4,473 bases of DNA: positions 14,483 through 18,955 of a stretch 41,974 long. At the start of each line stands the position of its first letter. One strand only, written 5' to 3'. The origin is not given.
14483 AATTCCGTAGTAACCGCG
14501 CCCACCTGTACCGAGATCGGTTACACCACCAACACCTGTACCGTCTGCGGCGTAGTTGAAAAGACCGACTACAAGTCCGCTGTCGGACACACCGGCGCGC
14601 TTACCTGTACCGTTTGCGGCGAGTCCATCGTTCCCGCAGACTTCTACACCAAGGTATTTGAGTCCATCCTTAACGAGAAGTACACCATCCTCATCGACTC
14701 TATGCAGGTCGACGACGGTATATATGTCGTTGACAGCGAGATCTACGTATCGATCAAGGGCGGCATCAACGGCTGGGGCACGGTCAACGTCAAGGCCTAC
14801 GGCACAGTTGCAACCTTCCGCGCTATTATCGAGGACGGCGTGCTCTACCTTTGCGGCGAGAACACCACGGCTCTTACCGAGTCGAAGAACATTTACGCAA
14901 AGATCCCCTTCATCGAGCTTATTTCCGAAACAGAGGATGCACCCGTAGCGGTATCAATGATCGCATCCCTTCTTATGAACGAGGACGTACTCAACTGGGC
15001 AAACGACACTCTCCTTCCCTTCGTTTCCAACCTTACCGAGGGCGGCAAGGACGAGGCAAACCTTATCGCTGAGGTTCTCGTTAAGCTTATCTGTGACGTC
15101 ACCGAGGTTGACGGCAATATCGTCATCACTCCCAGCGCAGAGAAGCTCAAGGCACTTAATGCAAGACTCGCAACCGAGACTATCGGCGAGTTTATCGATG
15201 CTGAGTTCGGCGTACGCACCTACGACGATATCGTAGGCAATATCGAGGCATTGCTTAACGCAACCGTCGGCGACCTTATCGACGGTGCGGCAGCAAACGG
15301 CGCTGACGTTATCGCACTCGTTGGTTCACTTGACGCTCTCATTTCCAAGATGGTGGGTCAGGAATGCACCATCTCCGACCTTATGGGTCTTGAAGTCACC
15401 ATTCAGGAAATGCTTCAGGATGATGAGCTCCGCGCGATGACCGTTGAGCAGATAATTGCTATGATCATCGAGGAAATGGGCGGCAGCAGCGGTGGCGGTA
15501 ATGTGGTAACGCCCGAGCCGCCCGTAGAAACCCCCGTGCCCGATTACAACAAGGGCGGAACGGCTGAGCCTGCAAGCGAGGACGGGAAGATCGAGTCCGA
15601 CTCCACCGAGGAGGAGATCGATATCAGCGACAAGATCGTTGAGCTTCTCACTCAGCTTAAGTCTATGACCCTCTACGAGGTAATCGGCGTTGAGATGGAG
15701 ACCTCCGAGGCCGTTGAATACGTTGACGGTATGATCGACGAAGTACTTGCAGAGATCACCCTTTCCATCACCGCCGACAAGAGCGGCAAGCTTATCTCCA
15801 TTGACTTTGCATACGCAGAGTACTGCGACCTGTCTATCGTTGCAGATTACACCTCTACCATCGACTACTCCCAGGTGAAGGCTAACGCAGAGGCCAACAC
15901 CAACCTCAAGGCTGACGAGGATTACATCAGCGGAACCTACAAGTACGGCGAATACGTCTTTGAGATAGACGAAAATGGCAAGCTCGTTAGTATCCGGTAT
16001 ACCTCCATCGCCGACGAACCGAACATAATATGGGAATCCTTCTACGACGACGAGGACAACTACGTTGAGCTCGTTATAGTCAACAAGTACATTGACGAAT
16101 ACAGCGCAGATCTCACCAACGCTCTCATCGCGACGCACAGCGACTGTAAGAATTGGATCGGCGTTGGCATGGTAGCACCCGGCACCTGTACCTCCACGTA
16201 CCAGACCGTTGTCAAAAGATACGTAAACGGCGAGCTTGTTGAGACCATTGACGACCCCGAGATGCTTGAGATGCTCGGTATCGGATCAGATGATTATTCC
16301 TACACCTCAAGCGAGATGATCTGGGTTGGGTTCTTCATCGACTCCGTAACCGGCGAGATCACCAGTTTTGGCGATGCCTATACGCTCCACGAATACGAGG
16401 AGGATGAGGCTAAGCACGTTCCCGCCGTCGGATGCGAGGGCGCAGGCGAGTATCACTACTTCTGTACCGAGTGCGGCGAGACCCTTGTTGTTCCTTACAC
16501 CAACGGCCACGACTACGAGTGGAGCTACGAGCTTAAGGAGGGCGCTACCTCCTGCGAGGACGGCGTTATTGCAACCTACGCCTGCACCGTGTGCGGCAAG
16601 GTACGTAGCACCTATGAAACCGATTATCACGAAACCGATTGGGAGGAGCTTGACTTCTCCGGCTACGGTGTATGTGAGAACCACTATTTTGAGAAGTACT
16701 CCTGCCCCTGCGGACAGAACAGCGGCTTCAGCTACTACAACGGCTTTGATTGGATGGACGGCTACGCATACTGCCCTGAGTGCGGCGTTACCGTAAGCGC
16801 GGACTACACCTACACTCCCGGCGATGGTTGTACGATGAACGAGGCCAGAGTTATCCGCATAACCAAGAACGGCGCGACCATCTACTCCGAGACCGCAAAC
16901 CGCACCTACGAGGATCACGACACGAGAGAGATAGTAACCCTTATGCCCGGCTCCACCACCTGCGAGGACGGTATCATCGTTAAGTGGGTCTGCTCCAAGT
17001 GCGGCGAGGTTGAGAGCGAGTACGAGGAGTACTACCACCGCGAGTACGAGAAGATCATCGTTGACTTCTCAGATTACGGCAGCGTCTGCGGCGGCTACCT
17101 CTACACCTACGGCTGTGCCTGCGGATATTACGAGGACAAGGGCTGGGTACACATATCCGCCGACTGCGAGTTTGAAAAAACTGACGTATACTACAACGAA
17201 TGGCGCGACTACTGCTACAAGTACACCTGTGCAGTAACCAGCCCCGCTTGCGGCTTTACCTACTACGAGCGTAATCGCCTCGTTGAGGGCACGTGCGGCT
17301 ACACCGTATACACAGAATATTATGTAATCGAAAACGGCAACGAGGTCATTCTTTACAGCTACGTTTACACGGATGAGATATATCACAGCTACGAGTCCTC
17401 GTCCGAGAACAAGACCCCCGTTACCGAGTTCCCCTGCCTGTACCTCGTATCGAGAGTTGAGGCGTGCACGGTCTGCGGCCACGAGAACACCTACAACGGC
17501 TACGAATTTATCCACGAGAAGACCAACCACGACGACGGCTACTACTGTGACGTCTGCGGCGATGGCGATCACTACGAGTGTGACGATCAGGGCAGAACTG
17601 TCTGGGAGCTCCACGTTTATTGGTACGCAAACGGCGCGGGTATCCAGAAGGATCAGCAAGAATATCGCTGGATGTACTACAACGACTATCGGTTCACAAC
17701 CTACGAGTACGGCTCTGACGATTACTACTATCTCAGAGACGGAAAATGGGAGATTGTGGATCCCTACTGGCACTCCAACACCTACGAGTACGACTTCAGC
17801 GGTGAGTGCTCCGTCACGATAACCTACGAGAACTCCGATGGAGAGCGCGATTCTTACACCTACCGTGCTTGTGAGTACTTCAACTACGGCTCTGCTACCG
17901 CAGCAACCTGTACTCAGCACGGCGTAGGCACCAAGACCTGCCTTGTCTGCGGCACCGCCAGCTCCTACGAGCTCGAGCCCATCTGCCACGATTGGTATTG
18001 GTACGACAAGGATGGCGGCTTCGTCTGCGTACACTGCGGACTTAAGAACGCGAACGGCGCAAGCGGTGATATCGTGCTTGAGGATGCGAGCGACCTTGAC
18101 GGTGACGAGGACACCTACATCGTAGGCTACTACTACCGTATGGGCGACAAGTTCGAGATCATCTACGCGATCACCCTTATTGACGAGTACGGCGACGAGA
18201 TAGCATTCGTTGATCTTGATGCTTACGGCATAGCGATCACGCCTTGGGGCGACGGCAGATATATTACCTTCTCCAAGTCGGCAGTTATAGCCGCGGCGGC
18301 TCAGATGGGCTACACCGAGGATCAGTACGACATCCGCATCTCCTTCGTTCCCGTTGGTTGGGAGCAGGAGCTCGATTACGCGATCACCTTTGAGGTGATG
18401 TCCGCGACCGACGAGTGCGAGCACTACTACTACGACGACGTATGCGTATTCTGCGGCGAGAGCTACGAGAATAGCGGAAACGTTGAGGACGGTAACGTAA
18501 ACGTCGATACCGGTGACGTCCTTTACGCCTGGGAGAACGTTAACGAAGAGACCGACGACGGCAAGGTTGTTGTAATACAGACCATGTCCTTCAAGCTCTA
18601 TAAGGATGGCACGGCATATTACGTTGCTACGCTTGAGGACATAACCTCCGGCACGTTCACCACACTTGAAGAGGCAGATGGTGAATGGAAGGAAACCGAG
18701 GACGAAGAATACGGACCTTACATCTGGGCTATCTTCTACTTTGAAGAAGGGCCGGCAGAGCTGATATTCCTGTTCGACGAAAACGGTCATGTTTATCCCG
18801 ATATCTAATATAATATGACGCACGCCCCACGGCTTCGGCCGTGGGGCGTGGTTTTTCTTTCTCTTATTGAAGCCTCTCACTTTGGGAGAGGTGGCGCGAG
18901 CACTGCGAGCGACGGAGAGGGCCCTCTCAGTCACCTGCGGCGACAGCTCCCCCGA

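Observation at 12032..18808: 2,258-aa lipoprotein built from about 19 regular His-Cys3 mini-modules: an uncharacterised extracellular repeat architecture, possibly a metal-binding array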

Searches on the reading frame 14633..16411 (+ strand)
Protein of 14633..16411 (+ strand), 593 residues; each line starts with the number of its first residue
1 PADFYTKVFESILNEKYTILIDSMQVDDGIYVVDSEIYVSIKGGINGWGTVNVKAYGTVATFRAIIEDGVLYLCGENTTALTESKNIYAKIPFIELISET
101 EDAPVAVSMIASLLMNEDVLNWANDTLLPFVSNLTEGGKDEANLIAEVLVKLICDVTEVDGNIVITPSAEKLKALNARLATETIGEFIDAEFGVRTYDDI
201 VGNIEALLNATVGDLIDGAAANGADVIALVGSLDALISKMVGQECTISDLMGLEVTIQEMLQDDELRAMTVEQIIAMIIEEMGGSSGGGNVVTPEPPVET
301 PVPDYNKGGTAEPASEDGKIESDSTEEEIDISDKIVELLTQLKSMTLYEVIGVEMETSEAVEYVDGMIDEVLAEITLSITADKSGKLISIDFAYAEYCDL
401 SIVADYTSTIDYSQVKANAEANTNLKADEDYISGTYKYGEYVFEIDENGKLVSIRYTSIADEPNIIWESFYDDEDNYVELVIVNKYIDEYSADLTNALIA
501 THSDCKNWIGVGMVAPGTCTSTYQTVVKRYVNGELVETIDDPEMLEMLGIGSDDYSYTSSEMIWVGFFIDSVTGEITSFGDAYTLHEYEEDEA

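Call 24: find_related_loci(query=window:14633-16411:+, collection=genome_contigs, flank=8000)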
Query window:14633-16411:+ (593 aa) in genome_contigs; peptide patterns used: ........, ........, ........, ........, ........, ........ (x = any residue, [..] = any of these).
47 stretches matched a pattern, but none encodes a relative of the query by tblastn (E <= 1e-3).

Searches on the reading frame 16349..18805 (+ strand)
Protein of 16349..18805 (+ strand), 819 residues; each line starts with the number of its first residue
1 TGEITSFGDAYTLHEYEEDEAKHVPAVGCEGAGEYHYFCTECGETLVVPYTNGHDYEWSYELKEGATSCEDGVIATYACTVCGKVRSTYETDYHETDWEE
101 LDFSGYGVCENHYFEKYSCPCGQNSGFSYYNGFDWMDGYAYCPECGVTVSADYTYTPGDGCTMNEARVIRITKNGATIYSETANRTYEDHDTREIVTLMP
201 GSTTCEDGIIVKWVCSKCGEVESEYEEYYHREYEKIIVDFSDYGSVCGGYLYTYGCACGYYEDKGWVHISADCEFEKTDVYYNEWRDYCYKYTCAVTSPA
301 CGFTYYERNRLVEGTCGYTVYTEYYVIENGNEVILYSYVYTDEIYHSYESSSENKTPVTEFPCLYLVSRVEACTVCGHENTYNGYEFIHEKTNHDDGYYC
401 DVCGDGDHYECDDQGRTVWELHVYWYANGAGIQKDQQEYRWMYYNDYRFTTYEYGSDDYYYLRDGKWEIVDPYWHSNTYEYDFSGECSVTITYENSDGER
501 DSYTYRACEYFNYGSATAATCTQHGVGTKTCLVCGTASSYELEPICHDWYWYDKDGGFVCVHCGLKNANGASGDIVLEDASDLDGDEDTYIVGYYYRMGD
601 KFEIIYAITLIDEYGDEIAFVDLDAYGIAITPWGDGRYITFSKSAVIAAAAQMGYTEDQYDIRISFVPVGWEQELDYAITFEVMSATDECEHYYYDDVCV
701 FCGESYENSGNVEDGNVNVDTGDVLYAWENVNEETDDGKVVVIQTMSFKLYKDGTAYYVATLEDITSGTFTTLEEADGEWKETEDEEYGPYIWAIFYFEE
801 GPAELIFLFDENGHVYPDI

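Call 70: predict_structure(alignment_id=A5)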
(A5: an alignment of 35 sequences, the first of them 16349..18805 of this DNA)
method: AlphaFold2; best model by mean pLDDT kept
length: 819 residues; sequences in the alignment: 35
mean_pLDDT: 84.4   pTM: 0.63
mean pLDDT of the five models: 84.4, 81.5, 81.2, 80.9, 80.7
residues with pLDDT >= 90: 366; 70-90: 346; 50-70: 74; < 50: 33
segments of 3 or more residues with pLDDT < 50: 1-11, 708-724
pLDDT, mean of each block of 10 residues (from residue 1): 35 74 85 88 86 87 90 92 91 89 89 91 86 81 90 72 82 89 81 90 93 85 93 91 89 89 81 87 81 88 92 88 92 92 87 93 94 89 93 96 97 96 92 97 94 97 93 97 91 97 90 89 93 90 91 80 88 92 89 85 83 86 90 91 95 93 87 79 67 59 54 32 47 57 72 78 69 83 80 83 77 60
secondary structure, 60 per line:
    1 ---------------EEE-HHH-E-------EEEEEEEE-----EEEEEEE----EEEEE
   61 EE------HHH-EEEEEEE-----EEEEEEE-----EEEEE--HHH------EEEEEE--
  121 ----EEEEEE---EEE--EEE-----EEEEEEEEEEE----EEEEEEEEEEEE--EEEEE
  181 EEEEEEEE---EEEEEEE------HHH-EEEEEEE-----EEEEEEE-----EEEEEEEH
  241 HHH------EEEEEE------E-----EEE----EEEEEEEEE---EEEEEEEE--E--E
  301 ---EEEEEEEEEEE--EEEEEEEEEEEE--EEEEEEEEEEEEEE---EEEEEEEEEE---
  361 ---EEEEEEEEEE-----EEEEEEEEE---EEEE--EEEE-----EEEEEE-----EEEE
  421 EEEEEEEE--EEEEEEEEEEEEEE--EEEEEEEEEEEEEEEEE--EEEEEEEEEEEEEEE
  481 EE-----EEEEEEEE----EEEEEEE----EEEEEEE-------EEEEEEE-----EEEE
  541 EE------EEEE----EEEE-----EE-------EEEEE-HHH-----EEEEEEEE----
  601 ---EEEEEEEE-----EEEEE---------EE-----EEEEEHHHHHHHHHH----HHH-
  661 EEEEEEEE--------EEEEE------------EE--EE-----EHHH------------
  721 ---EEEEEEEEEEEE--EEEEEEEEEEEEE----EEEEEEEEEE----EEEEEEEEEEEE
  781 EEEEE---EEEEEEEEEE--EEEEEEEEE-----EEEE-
elements in order (helices of 4 or more, strands of 3 or more residues): E16-18 E32-39 E45-51 E56-62 E73-79 E85-91 E97-101 E113-118 E125-130 E134-136 E139-141 E147-157 E162-173 E176-188 E192-198 E209-215 E221-227 E233-239 H240-243 E250-255 E268-270 E275-283 E287-294 E304-314 E317-328 E331-344 E348-357 E364-373 E379-387 E391-394 E397-400 E406-411 E417-428 E431-444 E447-463 E466-482 E488-495 E500-506 E511-517 E525-531 E537-542 E549-552 E557-560 E575-579 E589-596 E604-611 E617-621 E638-642 H643-652 E661-668 E677-681 E724-735 E738-750 E755-764 E769-785 E789-798 E801-809 E815-818

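Call 72: fold_search(model_id=the predicted structure, library=pdb)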
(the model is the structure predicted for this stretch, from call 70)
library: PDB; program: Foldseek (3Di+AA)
matches with E <= 10: 963; with E <= 0.001: 30
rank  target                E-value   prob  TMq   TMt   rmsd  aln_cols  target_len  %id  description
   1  9c7v_1                8.1e-07  0.82  0.07  0.07  36.0       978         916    6  Structure of the human BOS:human EMC complex in GDN (released 2024-08-21)
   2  8zsw                  3.7e-06  0.85  0.09  0.08  29.1      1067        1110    7  Crystal Structure of Human DDB1, a Component of the E3 Ubiquitin Ligase Complex (released 2025-06-11)
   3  9a40_C                4.5e-06  0.84  0.09  0.08  29.9      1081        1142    7  model of Cullin4 (released 2024-09-18)
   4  2hye_A                4.5e-06  0.66  0.07  0.06  28.3      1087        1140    7  Crystal Structure of the DDB1-Cul4A-Rbx1-SV5V Complex (released 2006-10-03)
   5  8d7v_A                8.5e-06  0.72  0.08  0.07  29.9      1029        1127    6  Cereblon~DDB1 bound to CC-92480 with DDB1 in the twisted conformation (released 2022-07-20)
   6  3ei1_A                9.7e-06  0.77  0.09  0.08  30.3      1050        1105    6  Structure of hsDDB1-drDDB2 bound to a 14 bp 6-4 photoproduct containing DNA-duplex (released 2009-01-20)
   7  9bbg                  1.2e-05  0.60  0.07  0.06  32.8      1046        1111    7  Co-crystal structure of human DDB1 bound to fragment UB028671 (released 2024-06-12)
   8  6uml_A                1.4e-05  0.66  0.08  0.07  30.8      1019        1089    8  Structural Basis for Thalidomide Teratogenicity Revealed by the Cereblon-DDB1-SALL4-Pomalidomide Complex (released 2020-04-15)
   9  4a11_A                2.9e-05  0.51  0.07  0.06  32.9      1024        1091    6  Structure of the hsDDB1-hsCSA complex (released 2011-12-07)
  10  8jxe_A                5.4e-05  0.35  0.07  0.05  40.1      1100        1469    8  rat megalin RAP complex head (released 2024-06-19)
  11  8uh6_A                7.8e-05  0.63  0.08  0.08  31.8       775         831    8  Degrader-induced complex between PTPN2 and CRBN-DDB1 (released 2024-09-11)
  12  8h1s_C                8.1e-05  0.38  0.08  0.08  37.6       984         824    8  Crystal structure of apo-LptDE complex (released 2023-10-11)
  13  8tid_w                9.7e-05  0.82  0.09  0.07  24.9       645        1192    8  Combined linker domain of N-DRC and associated proteins Tetrahymena (released 2023-09-27)
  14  8tnp_A                1.2e-04  0.47  0.08  0.08  30.8       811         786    9  Cryo-EM structure of DDB1dB:CRBN:Pomalidomide:SD40 (released 2024-03-13)
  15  8h1r_A                1.6e-04  0.33  0.08  0.08  38.1       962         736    8  Crystal structure of LptDE-YifL complex (released 2023-10-25)
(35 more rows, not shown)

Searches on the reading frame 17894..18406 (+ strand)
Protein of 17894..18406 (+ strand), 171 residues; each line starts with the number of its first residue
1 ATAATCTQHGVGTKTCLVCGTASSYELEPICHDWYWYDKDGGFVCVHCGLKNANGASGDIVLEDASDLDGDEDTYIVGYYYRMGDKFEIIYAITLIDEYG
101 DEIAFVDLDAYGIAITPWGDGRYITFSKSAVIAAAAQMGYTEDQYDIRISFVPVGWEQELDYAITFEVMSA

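Call 47: find_related_loci(query=A2, collection=genome_contigs, flank=3000)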
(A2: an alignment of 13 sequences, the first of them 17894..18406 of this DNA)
Query A2 (171 aa) in genome_contigs; peptide patterns used: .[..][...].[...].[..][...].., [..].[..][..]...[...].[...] (x = any residue, [..] = any of these).
88 stretches matched a pattern; 40 encode a relative of the query (tblastn E <= 1e-3); 40 distinct loci.
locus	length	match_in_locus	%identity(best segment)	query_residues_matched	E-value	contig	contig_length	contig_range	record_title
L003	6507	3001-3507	76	2-171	8e-84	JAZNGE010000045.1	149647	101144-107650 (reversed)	MAG: Eubacteriales bacterium isolate T1900044708_TS20190174.MAGScoT_cleanbin_000025 SGB_1822_k141_848654, whole genome s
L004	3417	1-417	72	32-171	1e-57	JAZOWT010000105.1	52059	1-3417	MAG: Eubacteriales bacterium isolate T1900045517_YK20190211.MAGScoT_cleanbin_000029 SGB_7632_k141_3718347, whole genome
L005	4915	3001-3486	41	5-167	1e-34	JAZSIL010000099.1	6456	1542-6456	MAG: Bacilli bacterium isolate T1900044572_TS20190038.MAGScoT_cleanbin_000019 SGB_438_k141_1861480, whole genome shotgun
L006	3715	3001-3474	41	4-166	8e-33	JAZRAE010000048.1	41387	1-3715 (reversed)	MAG: Eubacteriales bacterium isolate T1900045144_TC20190138.MAGScoT_cleanbin_000022 SGB_4934_k141_478197, whole genome s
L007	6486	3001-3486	42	3-166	4e-33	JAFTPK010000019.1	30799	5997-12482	MAG: Clostridia bacterium isolate RGIG4029 Roe_deer_Cecum-5__c5749, whole genome shotgun sequence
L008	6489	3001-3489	39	5-171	6e-30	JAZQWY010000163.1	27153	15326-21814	MAG: Eubacteriales bacterium isolate T1900045163_TC20190157.MAGScoT_cleanbin_000027 SGB_5101_k141_2486335, whole genome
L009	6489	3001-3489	38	3-166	9e-30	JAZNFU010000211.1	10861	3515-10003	MAG: Eubacteriales bacterium isolate T1900044711_TS20190177.MAGScoT_cleanbin_000049 SGB_1834_k141_1189081, whole genome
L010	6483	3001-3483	41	5-166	7e-30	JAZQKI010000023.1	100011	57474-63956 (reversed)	MAG: Eubacteriales bacterium isolate T1900044615_TS20190081.MAGScoT_cleanbin_000014 SGB_838_k141_1598043, whole genome s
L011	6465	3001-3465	41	4-166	1e-28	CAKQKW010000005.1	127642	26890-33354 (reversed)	MAG: uncultured Clostridia bacterium isolate REFINED_METABAT215_TOP10_CONTIGS_1500_ASSEMBLY_K77_MERGED__Hadza_PheChl_Fib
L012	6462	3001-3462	40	4-166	5e-28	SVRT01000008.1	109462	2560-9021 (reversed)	MAG: Oscillospiraceae bacterium isolate SIG650 NODE_4311_length_109462_cov_7.643792, whole genome shotgun sequence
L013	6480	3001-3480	39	4-166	8e-28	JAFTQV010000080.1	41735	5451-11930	MAG: Clostridia bacterium isolate RGIG4066 Roe_deer_Cecum.Co__c2022340, whole genome shotgun sequence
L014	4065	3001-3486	38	4-166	1e-27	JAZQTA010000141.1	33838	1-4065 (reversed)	MAG: Eubacteriales bacterium isolate T1900045194_TC20190190.MAGScoT_cleanbin_000025 SGB_5307_k141_320297, whole genome s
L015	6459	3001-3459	42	5-166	5e-27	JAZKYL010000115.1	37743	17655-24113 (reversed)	MAG: Eubacteriales bacterium isolate T1900045102_TC20190096.MAGScoT_cleanbin_000011 SGB_4764_k141_301318, whole genome s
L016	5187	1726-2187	39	3-166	2e-26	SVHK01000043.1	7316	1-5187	MAG: Clostridiales bacterium isolate SIG382 NODE_46523_length_7316_cov_1.962860, whole genome shotgun sequence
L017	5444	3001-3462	39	5-166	2e-25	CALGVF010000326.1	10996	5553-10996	MAG TPA_asm: uncultured Clostridia bacterium isolate SRR1747030_bin.40_CONCOCT_v1.1_MAG genome assembly, contig: ERZ8082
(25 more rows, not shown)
